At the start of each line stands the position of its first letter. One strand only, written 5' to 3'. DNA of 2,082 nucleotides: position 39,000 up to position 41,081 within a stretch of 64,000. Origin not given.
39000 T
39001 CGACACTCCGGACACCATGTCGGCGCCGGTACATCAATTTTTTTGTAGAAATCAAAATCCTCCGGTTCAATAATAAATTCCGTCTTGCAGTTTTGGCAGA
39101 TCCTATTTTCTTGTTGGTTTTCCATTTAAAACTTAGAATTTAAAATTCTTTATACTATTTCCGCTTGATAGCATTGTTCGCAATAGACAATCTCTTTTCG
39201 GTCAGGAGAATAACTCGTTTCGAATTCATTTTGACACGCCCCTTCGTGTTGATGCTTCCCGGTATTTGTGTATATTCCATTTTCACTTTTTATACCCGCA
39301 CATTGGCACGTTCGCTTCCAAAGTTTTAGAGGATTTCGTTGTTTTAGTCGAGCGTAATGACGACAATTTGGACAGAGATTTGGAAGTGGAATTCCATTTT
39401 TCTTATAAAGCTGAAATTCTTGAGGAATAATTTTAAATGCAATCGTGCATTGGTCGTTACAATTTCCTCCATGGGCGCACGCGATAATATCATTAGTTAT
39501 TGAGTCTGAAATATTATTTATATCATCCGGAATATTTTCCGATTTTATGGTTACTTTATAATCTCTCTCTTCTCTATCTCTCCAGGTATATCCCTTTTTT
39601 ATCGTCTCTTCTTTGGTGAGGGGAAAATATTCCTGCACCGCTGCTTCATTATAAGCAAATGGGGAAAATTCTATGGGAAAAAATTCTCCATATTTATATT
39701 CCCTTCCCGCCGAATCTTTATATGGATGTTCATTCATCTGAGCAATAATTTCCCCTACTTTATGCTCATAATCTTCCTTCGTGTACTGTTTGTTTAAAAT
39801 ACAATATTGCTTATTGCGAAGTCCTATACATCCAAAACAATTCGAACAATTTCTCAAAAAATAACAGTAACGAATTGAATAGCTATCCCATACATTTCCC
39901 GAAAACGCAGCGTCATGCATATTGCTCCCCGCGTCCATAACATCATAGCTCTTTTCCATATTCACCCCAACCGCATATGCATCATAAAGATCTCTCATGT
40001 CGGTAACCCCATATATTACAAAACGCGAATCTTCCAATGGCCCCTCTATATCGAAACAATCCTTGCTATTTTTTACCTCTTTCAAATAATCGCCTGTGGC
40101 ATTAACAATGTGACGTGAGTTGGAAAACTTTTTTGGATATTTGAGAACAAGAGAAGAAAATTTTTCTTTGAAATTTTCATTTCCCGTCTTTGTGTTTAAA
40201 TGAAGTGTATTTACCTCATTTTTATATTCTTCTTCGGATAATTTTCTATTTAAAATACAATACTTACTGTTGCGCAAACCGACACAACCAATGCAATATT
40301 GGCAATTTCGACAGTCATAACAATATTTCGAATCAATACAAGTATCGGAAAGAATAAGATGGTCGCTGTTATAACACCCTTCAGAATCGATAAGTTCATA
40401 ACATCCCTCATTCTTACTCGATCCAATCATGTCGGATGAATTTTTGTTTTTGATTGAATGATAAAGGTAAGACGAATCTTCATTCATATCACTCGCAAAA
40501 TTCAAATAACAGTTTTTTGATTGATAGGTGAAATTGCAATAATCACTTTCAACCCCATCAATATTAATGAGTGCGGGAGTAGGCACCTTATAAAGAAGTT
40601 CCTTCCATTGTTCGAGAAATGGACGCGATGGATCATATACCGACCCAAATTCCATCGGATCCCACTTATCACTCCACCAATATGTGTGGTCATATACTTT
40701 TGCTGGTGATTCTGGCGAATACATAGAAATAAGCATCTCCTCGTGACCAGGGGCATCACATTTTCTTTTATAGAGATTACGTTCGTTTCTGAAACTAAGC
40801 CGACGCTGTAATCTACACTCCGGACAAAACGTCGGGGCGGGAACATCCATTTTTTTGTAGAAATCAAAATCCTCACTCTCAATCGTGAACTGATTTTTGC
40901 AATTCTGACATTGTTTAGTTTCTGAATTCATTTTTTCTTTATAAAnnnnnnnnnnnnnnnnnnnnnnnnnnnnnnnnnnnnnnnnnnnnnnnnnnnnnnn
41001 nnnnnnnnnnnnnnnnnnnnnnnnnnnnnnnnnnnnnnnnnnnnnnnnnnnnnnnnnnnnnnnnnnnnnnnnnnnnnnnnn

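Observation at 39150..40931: Internal two-fold architecture: zinc-ribbon knuckles at both termini bracket two copies of a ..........-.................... module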

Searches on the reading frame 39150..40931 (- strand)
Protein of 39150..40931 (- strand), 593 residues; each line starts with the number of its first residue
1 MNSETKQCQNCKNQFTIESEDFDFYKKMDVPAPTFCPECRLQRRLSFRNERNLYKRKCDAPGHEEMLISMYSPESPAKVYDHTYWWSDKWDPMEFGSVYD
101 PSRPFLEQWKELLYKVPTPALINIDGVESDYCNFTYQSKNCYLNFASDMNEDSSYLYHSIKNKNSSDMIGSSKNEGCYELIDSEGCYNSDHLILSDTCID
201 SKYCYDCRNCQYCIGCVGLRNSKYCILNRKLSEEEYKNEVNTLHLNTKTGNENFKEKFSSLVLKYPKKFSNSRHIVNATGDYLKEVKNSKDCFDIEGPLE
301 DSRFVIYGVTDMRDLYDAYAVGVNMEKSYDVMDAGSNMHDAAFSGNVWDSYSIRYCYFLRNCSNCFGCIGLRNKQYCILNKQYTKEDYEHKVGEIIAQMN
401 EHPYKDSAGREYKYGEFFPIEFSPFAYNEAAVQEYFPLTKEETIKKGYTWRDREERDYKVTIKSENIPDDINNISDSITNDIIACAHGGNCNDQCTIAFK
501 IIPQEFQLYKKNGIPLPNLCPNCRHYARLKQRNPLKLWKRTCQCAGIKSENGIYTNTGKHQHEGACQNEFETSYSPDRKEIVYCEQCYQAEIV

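Call 4: search_protein_families(library=pfam, proteins=[window:39150-40931:-], max_evalue=1)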
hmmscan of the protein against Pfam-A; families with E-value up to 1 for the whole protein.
window:39150-40931:- (593 aa): 1 family
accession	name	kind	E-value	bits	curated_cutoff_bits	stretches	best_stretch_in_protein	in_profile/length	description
PF23477.1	zf_Tbcl_2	-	0.02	15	27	1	565-590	10-35/37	Probable treble clef zinc finger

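Call 8: find_homologous_proteins(query=window:39150-40931:-)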
Query window:39150-40931:- (593 aa): 7853 proteins with E <= 0.001 among 8000 candidates; the best 120 are listed.
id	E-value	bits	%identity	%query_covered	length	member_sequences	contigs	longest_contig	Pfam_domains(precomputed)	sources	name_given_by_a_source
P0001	0.0e+0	1416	100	100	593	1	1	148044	-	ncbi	ncbi:MAG: hypothetical protein AB1333_01655 [Patescibacteria group bacterium]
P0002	0.0e+0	1147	79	99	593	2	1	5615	-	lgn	-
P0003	0.0e+0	1138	79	100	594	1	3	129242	-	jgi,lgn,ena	-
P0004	0.0e+0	1108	77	100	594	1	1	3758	-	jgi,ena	-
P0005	0.0e+0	1050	72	100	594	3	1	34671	-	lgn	-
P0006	0.0e+0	1031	69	100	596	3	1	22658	-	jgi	-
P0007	0.0e+0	1017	70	100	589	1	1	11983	-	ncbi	-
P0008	1.8e-295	1000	71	100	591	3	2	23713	-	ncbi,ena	-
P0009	2.1e-292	989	69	100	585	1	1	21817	-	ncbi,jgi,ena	-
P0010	6.1e-286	968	67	100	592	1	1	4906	-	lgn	-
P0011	1.7e-255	868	61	100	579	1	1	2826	-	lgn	-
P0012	8.0e-255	865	62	99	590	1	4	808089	-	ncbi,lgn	-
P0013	1.8e-253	861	62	99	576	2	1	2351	-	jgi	jgi:hypothetical protein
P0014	7.5e-253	859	61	99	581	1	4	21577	-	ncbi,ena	-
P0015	2.8e-252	857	60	100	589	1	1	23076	-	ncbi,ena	-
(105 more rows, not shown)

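Call 9: search_solved_structures(query=window:39150-40931:-, max_evalue=10)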
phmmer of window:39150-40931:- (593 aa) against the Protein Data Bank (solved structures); distinct sequences matched with E-value up to 10: 3.
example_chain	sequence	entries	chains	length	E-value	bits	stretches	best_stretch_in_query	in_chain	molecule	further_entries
1j2v_A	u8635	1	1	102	0.96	11.2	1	82-135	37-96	102AA long hypothetical periplasmic divalent cation tolerance protein CUTA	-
1uku_A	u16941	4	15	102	0.99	11.2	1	82-135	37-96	periplasmic divalent cation tolerance protein CutA | Divalent-cation tolerance protein CutA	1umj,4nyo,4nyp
2e66_A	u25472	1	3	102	1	11.1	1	82-135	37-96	Divalent-cation tolerance protein cutA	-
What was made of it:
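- Tried and rejected: The weak PDB match of call 9 is noise.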

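Call 10: search_protein_families(library=ncbifam, proteins=[window:39150-40931:-], max_evalue=1)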
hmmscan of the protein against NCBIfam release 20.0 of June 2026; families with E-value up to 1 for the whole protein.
window:39150-40931:- (593 aa): 2 families
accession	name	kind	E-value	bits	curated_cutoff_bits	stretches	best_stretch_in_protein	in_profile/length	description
TIGR01639.1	P_fal_TIGR01639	paralog_domain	0.079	13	25.75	0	223-244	2-23/61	Plasmodium falciparum uncharacterized domain TIGR01639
NF002714.0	PRK02551.1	equivalog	0.57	9.9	190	1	359-386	91-122/157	class Ib ribonucleoside-diphosphate reductase assembly flavoprotein NrdI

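Call 21: predict_structure(alignment_id=A1)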
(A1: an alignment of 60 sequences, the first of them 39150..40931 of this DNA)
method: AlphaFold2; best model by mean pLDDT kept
length: 593 residues; sequences in the alignment: 60
mean_pLDDT: 79.0   pTM: 0.79
mean pLDDT of the five models: 79.0, 77.9, 75.5, 73.0, 72.1
residues with pLDDT >= 90: 141; 70-90: 297; 50-70: 144; < 50: 11
segments of 3 or more residues with pLDDT < 50: 217-219
pLDDT, mean of each block of 10 residues (from residue 1): 83 90 88 88 83 90 93 92 89 90 91 90 81 78 65 65 65 63 58 59 60 53 72 87 90 87 81 63 59 63 67 68 68 70 72 68 64 79 90 91 90 80 87 75 88 80 93 95 92 86 89 89 82 76 83 75 87 83 84 57
secondary structure, 60 per line:
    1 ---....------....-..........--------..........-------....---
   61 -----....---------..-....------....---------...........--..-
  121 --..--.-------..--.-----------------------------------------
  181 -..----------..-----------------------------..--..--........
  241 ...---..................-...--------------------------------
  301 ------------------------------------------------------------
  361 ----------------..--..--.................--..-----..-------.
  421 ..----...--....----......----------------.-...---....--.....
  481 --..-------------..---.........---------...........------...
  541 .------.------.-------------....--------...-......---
elements in order: E4-7 E14-17 H19-28 H37-46 E54-57 E66-69 H82-85 H92-95 H105-115 H233-243 H248-264 E266-268 H385-401 H432-435 H440-445 H476-480 H503-511 H521-531 E538-541 E569-572 E581-583 H585-590

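Call 23: search_protein_representatives(alignment_id=A1)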
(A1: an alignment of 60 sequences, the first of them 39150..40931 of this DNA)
Query: 60 sequences, 594 profile positions. Proteins with E-value up to 0.001 (for the whole library): 5266; up to 1e-10: 3783; up to 1e-30: 2246. The best 150 are listed.
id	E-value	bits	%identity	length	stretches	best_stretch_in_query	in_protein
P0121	5.1e-273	923.6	-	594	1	1-593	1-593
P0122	4.2e-268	907.4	-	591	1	3-594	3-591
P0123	1.6e-260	882.4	-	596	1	1-593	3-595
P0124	1.6e-257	872.5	-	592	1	1-594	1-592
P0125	6.8e-250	847.2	-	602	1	2-594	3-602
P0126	1.1e-248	843.2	-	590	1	3-594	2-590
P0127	1.1e-247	839.9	-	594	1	1-594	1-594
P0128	4.3e-246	834.7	-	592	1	3-594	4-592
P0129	1.9e-244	829.2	-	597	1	1-593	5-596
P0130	7.0e-240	814.2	-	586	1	1-594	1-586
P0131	2.1e-236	802.7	-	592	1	1-594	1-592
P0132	5.1e-236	801.4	-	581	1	1-594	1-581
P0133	8.6e-235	797.4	-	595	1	1-593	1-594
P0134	5.2e-234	794.8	-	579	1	1-593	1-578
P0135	1.2e-233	793.5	-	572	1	2-594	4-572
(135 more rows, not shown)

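Call 26: fold_search(model_id=the predicted structure, library=pdb)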
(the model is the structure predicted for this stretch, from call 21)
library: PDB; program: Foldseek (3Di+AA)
matches with E <= 10: 11; with E <= 0.001: 0
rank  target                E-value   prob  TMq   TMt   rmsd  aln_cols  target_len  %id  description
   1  6y4g_B                4.4e+00  0.01  0.04  0.07  13.8        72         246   15  Crystal structure of the human METTL3-METTL14 complex bound to Sinefungin (released 2020-03-04)
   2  7oel_B                4.6e+00  0.01  0.04  0.07  13.1        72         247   17  Crystal structure of the human METTL3-METTL14 complex with compound UOZ097 (released 2021-10-20)
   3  9rs0_B                5.2e+00  0.01  0.04  0.07  13.1        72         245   17  Crystal structure of the human METTL3-METTL14 in complex with compound 2 (T148) (released 2026-03-18)
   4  7chi                  6.6e+00  0.01  0.03  0.07  12.1        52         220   13  crystal structure of pco5 (released 2020-11-25)
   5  7nhv_B                6.6e+00  0.01  0.04  0.07  13.1        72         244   17  Crystal structure of the human METTL3-METTL14 complex with compound UOZ016 (released 2021-10-20)
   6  9rsw_B                7.8e+00  0.01  0.04  0.07  12.8        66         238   15  Crystal structure of the human METTL3-METTL14 in complex with compound 4 (released 2026-03-18)
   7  7nia_B                8.8e+00  0.01  0.04  0.07  13.3        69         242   16  Crystal structure of the human METTL3-METTL14 complex with compound UOZ059a (released 2021-10-20)
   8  1j2x_A                9.3e+00  0.05  0.04  0.26   7.3        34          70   12  Crystal structure of RAP74 C-terminal domain complexed with FCP1 C-terminal peptide (released 2003-01-30)
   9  6s7e                  9.3e+00  0.01  0.04  0.08  11.0        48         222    8  Plant Cysteine Oxidase PCO4 from Arabidopsis thaliana (using PEG 3350 and NaF as precipitants) (released 2020-07-22)
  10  7ni9_B                9.3e+00  0.01  0.04  0.08  13.5        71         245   17  Crystal structure of the human METTL3-METTL14 complex with compound UOZ058 (released 2021-10-20)
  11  7o2i_B                9.3e+00  0.00  0.04  0.07  12.7        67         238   16  METTL3-METTL14 heterodimer bound to the SAM competitive small molecule inhibitor STM2457 (released 2021-04-14)
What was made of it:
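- Tried and rejected: With a 60-sequence alignment the solenoids were poor (pLDDT 53-70, no strands) and there were no PDB matches (calls 21, 26).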

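Call 29: fold_search(model_id=the predicted structure, library=viral)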
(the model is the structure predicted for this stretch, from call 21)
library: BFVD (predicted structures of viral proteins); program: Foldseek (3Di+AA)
matches with E <= 10: 57; with E <= 0.001: 0
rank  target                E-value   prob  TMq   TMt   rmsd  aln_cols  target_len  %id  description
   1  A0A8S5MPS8            1.6e-02  1.00  0.08  0.27   5.7        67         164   21  Putative zinc-ribbon domain protein [Siphoviridae sp. ctsIQ24]
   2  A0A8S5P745            1.9e-01  1.00  0.07  0.51   0.7        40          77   32  Putative zinc-ribbon domain protein [Siphoviridae sp. ctsUY14]
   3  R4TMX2                2.0e-01  0.20  0.08  0.19  13.1       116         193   20  C2H2-type domain-containing protein [Halogranum tailed virus 1]
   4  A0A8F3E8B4            2.1e-01  0.47  0.06  0.11  13.2        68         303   22  HNH endonuclease [Microbacterium phage Honk]
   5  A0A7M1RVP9            3.4e-01  0.30  0.07  0.20   8.7        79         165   23  HNH nuclease domain-containing protein [uncultured phage cr118_1]
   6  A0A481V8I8            4.5e-01  0.15  0.06  0.12  12.9       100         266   16  Zinc-finger domain protein [Halobacterium phage ChaoS9]
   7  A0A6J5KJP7            5.4e-01  0.28  0.07  0.12   6.3        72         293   18  Uncharacterized protein [uncultured Caudovirales phage]
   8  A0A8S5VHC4            1.6e+00  0.89  0.07  0.32   0.6        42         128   31  Putative zinc-ribbon domain protein [Siphoviridae sp. ctNxi14]
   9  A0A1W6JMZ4            1.8e+00  0.41  0.05  0.46   3.2        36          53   25  Uncharacterized protein [Lactococcus phage LW81]
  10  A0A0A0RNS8            1.8e+00  0.10  0.07  0.14   6.1        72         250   22  HNH homing endonuclease [Bacillus phage Pascal]
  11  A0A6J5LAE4            2.0e+00  0.03  0.05  0.10  13.6        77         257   14  Uncharacterized protein [uncultured Caudovirales phage]
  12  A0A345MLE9            2.4e+00  0.10  0.06  0.13   7.1        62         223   22  (no name in the UniProt tables at hand)
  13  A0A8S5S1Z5            2.6e+00  0.69  0.06  0.40   0.6        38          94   26  Alanyl-tRNA synthetase [Siphoviridae sp. ctCIv11]
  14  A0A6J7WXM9            2.6e+00  0.06  0.08  0.13   7.8        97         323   21  HNH nuclease domain-containing protein [uncultured Caudovirales phage]
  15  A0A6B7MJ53            2.7e+00  0.10  0.06  0.30   7.2        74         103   15  (no name in the UniProt tables at hand)
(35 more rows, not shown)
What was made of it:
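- On zf_Tbcl (PF13451): Phage zinc-ribbon models superpose at rmsd 0.6-0.7 A (call 29).
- Closest known: Pfam zf_Tbcl. Same: The model's terminal domain superposes on phage 'putative zinc-ribbon domain' models at rmsd 0.6-0.7 A (call 29).
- The terminal domain matches phage zinc-ribbon proteins (call 29). The terminal domain resembles phage zinc-ribbon and HNH-associated fingers (call 29).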

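Call 44: find_related_loci(query=A1, collection=genome_contigs, flank=6000)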
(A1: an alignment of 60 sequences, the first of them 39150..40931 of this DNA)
Query A1 (593 aa) in genome_contigs; peptide patterns used: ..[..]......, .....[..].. (x = any residue, [..] = any of these).
599 stretches matched a pattern (row limit reached: there are more); 590 encode a relative of the query (tblastn E <= 1e-3); the best 80 are kept; 80 distinct loci.
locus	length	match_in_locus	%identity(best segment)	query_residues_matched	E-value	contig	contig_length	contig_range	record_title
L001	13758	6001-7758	62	4-593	0e+0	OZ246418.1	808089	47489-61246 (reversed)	MAG: uncultured Candidatus Saccharibacteria bacterium isolate SRP292972_co1_37 genome assembly, chromosome: 1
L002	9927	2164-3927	60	3-593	0e+0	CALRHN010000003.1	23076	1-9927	MAG: Candidatus Nomurabacteria bacterium isolate Ike-100m-35 genome assembly, contig: Ike-100-c762, whole genome shotgun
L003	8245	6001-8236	60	1-593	0e+0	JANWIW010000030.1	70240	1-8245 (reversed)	MAG: Candidatus Paceibacterota bacterium isolate CRAIB_MAG51 c_000000103401, whole genome shotgun sequence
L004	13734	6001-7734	56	1-592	0e+0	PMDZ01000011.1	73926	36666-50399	MAG: Candidatus Nomurabacteria bacterium isolate fen_1328 73.20120700_E2X.147_contig_488597, whole genome shotgun sequen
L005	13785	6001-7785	52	1-593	0e+0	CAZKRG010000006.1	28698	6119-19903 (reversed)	MAG TPA_asm: uncultured Candidatus Saccharibacteria bacterium isolate SRP093762_co1_1 genome assembly, contig: NODE_978_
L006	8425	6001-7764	51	1-593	0e+0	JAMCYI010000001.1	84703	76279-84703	MAG: Patescibacteria group bacterium isolate FK_Sedi_B_Bin.358 NODE_527_length_84703_cov_22.84, whole genome shotgun seq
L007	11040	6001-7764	51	1-593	0e+0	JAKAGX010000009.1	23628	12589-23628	MAG: bacterium isolate WY2.bin70 NODE_2841_length_23628_cov_1.877452, whole genome shotgun sequence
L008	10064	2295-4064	49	1-593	0e+0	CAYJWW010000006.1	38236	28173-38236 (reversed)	MAG TPA_asm: uncultured Candidatus Saccharibacteria bacterium isolate ERP125453_co1_514 genome assembly, contig: NODE_83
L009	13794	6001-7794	50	2-593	0e+0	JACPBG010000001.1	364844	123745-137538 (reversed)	MAG: Candidatus Sungiibacteriota bacterium isolate NC_groundwater_251_Ag_S-0.2um_45_46 S5_GD2017_2_S2_scaffold_61, whole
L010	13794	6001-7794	50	1-593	0e+0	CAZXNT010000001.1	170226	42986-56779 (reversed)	MAG TPA_asm: uncultured Candidatus Saccharibacteria bacterium isolate SRP302447_co2_43 genome assembly, contig: NODE_301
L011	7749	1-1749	49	9-593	0e+0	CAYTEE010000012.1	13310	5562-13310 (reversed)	MAG TPA_asm: uncultured Candidatus Saccharibacteria bacterium isolate SRP050083_co2_44 genome assembly, contig: NODE_346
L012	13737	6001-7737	49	2-593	0e+0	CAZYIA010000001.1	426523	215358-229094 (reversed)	MAG TPA_asm: uncultured Candidatus Saccharibacteria bacterium isolate SRP263991_co5_231 genome assembly, contig: NODE_11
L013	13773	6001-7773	48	1-593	0e+0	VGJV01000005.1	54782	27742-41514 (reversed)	MAG: Candidatus Liptonbacteria bacterium isolate M_DeepCast_50m_m2_187 M_DeepCast_50m_m2_187_Ga0194121_10000799, whole g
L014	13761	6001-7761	50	1-593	0e+0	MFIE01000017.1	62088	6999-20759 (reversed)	MAG: Candidatus Giovannonibacteria bacterium RIFCSPLOWO2_01_FULL_46_13 rifcsplowo2_01_scaffold_3912, whole genome shotgu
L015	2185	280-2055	46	1-592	0e+0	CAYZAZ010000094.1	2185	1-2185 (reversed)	MAG TPA_asm: uncultured Gammaproteobacteria bacterium isolate SRP050083_co7_250 genome assembly, contig: NODE_85136_leng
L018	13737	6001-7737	45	4-593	0e+0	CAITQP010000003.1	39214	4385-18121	uncultured bacterium isolate Ki1-1-6m_bin-1343 genome assembly, contig: bin-1343:03/16, whole genome shotgun sequence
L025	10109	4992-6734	46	4-593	2e-178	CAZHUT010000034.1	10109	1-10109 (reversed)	MAG TPA_asm: uncultured Candidatus Saccharibacteria bacterium isolate SRP135725_co3_414 genome assembly, contig: NODE_79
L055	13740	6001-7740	47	3-592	5e-172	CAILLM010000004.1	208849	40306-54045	Candidatus Staskawiczbacteria bacterium isolate AlinenLipids_bin-6305 genome assembly, contig: bin-6305:04/11, whole gen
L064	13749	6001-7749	45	8-593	1e-160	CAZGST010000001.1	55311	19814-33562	MAG TPA_asm: uncultured Candidatus Saccharibacteria bacterium isolate SRP124282_co6_148 genome assembly, contig: NODE_26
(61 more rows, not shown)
